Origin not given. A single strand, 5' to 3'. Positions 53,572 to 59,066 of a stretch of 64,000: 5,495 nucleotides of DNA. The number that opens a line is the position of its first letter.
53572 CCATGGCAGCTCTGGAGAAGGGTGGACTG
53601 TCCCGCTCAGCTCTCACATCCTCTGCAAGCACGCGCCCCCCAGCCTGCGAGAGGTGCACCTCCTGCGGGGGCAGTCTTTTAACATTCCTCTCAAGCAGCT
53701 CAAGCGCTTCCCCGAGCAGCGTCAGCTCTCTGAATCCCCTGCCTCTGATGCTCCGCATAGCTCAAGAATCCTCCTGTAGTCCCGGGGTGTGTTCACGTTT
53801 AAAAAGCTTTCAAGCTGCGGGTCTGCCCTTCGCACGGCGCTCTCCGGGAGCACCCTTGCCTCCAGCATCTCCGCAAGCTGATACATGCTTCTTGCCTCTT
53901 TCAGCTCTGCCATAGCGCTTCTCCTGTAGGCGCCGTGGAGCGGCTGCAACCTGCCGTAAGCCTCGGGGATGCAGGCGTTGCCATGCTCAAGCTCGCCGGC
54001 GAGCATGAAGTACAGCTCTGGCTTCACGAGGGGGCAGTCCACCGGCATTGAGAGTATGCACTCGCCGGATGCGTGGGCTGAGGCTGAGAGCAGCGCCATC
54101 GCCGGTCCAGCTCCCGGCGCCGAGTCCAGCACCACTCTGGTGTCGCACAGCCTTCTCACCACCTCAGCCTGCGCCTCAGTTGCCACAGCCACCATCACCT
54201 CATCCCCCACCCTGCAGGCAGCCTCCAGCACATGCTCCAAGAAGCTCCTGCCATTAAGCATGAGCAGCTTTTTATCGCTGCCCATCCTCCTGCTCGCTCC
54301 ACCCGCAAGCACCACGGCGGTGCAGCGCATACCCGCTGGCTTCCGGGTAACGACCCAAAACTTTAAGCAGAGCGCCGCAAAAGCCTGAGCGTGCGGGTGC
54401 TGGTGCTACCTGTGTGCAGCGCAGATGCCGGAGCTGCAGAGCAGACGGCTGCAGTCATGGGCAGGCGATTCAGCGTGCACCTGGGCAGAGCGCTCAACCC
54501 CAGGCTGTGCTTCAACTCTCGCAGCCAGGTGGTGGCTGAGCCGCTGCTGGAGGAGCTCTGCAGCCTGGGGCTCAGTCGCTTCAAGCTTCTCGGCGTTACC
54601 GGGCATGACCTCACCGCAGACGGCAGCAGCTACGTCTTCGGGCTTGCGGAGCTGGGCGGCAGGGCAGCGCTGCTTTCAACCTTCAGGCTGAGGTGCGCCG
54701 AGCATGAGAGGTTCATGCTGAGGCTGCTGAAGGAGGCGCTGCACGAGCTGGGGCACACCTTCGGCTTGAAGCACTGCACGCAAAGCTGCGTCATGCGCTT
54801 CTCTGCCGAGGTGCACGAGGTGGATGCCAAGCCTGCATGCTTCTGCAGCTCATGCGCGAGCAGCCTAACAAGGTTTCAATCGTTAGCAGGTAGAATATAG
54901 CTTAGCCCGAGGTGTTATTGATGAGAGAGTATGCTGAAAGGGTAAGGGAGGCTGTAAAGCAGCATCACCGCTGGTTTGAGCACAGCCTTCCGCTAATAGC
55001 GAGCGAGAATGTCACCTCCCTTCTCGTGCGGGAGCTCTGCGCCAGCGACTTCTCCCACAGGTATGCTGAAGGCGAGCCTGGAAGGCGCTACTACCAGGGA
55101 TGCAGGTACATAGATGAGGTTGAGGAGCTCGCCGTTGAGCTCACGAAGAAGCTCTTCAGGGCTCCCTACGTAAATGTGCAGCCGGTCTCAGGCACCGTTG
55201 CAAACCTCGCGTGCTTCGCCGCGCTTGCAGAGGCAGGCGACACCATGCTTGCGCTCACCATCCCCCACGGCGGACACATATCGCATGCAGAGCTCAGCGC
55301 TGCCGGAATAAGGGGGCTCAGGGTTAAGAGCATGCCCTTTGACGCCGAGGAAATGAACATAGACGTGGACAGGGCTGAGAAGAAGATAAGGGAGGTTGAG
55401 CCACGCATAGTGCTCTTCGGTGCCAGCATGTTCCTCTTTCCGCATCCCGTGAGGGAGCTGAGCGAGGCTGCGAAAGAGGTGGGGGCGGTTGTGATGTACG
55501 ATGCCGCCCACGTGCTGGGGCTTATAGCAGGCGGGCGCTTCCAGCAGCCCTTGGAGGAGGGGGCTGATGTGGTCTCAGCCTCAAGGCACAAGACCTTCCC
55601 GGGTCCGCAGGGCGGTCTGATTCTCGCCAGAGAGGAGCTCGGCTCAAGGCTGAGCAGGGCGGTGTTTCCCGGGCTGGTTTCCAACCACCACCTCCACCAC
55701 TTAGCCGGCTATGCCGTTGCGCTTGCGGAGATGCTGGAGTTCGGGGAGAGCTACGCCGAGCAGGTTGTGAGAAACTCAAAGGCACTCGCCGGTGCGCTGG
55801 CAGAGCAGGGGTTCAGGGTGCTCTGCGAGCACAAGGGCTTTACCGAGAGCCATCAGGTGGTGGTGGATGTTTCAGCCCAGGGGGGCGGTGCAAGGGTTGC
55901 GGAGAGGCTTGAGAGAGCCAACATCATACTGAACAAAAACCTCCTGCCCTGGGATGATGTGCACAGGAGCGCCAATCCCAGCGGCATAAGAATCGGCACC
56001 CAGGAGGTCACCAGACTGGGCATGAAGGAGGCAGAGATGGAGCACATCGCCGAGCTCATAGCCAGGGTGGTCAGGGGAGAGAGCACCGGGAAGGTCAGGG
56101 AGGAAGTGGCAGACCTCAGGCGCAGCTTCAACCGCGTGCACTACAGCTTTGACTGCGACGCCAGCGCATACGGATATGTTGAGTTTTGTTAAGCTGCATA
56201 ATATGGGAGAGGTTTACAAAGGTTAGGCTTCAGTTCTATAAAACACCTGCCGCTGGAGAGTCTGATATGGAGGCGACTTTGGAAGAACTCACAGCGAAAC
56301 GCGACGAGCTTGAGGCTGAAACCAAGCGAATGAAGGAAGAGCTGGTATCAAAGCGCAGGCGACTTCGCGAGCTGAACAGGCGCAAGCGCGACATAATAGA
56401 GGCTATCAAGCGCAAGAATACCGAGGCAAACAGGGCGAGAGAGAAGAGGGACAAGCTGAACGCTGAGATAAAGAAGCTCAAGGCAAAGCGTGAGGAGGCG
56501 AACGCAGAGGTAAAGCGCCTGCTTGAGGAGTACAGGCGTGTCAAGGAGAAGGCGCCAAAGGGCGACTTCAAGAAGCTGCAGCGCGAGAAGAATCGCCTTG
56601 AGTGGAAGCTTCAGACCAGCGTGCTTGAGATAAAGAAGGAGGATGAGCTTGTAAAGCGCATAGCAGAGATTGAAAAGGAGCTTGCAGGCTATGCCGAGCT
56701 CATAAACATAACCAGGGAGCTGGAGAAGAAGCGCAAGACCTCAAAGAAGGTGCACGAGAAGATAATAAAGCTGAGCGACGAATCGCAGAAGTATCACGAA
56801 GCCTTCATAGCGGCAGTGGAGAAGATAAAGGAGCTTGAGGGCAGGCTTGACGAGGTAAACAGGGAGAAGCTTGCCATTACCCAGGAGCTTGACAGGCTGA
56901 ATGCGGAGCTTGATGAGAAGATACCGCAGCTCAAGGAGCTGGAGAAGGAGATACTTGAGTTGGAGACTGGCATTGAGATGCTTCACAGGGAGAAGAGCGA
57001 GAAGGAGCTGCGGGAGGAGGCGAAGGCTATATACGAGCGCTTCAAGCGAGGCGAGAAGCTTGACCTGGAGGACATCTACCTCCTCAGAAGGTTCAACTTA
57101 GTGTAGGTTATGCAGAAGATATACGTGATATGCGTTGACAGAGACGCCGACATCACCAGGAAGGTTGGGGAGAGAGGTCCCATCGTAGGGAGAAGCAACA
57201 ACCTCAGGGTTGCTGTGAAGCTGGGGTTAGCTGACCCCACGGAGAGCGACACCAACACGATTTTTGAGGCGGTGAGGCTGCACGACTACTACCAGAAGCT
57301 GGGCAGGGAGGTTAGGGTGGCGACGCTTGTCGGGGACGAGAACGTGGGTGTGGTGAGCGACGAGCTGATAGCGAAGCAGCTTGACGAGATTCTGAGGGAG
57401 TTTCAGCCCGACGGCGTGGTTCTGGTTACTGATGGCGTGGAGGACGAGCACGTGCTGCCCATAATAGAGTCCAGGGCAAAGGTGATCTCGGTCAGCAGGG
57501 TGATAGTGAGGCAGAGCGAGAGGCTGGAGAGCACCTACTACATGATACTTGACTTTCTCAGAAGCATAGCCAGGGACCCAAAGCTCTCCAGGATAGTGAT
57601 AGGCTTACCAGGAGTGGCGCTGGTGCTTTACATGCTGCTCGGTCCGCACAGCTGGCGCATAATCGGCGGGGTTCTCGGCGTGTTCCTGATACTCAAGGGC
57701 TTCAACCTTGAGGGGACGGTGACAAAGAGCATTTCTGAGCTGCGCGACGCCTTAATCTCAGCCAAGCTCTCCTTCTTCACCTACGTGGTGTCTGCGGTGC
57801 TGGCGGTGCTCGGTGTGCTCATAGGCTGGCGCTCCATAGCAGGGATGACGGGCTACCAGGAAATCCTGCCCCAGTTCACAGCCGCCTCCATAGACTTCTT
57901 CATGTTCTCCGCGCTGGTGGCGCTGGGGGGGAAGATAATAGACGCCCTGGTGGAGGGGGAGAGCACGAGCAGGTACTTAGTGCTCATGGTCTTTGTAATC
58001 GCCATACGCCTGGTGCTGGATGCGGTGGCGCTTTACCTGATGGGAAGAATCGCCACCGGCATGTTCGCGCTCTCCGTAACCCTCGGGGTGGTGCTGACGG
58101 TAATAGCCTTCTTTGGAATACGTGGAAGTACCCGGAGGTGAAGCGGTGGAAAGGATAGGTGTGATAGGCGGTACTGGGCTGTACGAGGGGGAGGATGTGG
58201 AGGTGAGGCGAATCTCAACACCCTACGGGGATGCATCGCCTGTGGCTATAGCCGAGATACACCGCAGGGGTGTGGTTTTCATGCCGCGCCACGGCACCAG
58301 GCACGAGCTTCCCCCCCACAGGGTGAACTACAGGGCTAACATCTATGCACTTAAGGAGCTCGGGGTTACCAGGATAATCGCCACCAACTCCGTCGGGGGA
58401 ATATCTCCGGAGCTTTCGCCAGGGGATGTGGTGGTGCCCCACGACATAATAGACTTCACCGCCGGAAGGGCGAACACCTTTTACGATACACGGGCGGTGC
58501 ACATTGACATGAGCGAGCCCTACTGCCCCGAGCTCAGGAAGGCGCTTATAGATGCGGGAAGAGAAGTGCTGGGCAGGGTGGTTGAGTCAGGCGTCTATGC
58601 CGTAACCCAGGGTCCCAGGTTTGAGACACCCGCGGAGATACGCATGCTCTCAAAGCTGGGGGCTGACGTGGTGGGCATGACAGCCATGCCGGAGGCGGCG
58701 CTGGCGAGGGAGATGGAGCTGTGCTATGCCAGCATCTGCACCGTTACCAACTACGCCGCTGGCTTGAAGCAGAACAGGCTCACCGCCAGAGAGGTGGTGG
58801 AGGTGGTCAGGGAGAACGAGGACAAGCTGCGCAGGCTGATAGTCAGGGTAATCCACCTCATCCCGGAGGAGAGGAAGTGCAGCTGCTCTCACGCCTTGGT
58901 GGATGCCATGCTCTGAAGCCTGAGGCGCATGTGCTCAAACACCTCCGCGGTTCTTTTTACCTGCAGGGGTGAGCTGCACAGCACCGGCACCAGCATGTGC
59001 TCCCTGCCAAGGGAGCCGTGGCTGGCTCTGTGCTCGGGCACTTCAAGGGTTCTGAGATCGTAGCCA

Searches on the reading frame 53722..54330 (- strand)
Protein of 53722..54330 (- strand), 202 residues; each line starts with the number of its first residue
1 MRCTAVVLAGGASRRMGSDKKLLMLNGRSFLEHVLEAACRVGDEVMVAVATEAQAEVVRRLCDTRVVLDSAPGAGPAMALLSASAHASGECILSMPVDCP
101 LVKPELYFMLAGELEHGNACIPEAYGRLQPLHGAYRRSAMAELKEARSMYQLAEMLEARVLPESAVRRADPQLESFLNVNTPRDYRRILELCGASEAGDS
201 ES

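Call 50: search_protein_families(library=pfam, proteins=[window:53722-54330:-], max_evalue=0.000001)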
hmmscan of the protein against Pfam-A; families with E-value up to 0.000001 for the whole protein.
window:53722-54330:- (202 aa): 1 family
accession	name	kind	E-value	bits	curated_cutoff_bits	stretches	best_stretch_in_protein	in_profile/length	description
PF12804.13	NTP_transf_3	-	3.7e-31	108.9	27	1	5-158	1-156/160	MobA-like NTP transferase domain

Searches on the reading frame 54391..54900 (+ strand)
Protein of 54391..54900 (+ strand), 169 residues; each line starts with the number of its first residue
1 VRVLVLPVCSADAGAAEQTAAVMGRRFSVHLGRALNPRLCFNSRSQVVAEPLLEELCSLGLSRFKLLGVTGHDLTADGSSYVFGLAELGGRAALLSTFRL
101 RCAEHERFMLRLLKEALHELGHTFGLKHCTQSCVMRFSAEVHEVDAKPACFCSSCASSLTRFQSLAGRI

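Call 51: search_protein_families(library=pfam, proteins=[window:54391-54900:+], max_evalue=0.000001)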
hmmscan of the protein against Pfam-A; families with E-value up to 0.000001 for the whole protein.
window:54391-54900:+ (169 aa): 1 family
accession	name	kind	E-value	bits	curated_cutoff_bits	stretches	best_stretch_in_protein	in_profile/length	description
PF07998.17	Peptidase_M54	-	2.1e-22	80.5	24.4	1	66-161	97-194/194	Peptidase family M54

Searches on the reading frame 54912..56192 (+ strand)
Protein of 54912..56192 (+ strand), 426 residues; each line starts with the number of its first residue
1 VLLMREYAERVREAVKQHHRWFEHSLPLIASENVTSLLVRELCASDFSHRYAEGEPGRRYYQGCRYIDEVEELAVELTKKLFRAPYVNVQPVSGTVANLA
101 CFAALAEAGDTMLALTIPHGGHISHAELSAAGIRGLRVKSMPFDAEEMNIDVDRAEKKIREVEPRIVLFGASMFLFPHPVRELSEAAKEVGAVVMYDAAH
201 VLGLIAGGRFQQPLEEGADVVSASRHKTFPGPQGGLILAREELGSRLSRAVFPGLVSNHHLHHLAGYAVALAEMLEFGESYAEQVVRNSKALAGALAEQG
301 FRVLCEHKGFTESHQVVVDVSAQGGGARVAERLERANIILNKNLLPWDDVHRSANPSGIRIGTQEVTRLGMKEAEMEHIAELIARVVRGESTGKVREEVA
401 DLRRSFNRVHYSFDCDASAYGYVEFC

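Call 51: search_protein_families(library=pfam, proteins=[window:54912-56192:+], max_evalue=0.000001)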
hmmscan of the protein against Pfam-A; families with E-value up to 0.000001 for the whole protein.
window:54912-56192:+ (426 aa): 4 families
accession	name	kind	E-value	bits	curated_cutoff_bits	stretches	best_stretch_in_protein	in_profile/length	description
PF00464.25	SHMT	-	7e-85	285.5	27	1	7-383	4-399/399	Serine hydroxymethyltransferase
PF00155.27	Aminotran_1_2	-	2.9e-12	46.9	19.7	1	56-310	33-304/361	Aminotransferase class I and II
PF01212.27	Beta_elim_lyase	-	9.4e-09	35.4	27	1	91-383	53-265/288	Beta-eliminating lyase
PF00266.25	Aminotran_5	-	6e-07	29.2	21.5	1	76-255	50-229/371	Aminotransferase class-V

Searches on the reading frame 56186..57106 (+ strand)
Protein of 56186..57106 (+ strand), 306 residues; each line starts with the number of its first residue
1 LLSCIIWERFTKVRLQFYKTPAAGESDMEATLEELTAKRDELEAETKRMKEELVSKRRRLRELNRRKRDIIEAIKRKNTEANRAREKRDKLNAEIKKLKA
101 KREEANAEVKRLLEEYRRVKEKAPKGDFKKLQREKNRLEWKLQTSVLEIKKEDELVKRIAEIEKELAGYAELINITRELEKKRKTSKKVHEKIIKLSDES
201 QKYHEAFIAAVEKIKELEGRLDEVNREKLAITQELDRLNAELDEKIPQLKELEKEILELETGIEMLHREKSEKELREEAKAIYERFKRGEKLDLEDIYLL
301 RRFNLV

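Call 51: search_protein_families(library=pfam, proteins=[window:56186-57106:+], max_evalue=0.000001)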
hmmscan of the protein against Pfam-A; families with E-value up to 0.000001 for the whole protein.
window:56186-57106:+ (306 aa): 1 family
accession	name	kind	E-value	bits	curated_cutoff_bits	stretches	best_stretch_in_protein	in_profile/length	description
PF23435.1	DUF7121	-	1e-12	48.6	29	1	67-303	61-304/307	Family of unknown function (DUF7121)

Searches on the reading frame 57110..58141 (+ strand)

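Call 51: search_protein_families(library=pfam, proteins=[window:57110-58141:+], max_evalue=0.000001)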
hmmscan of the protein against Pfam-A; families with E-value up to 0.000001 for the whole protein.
window:57110-58141:+ (343 aa): 1 family
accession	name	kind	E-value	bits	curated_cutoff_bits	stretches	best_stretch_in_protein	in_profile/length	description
PF04123.18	DUF373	-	2.8e-91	306.9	28.3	1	4-330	2-334/335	Domain of unknown function (DUF373)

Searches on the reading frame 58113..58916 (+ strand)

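Call 51: search_protein_families(library=pfam, proteins=[window:58113-58916:+], max_evalue=0.000001)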
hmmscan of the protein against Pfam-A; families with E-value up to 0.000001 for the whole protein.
window:58113-58916:+ (267 aa): 1 family
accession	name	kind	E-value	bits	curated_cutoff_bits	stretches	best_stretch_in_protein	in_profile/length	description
PF01048.26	PNP_UDP_1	-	5.4e-54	183.5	25.1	1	14-247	1-232/233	Phosphorylase superfamily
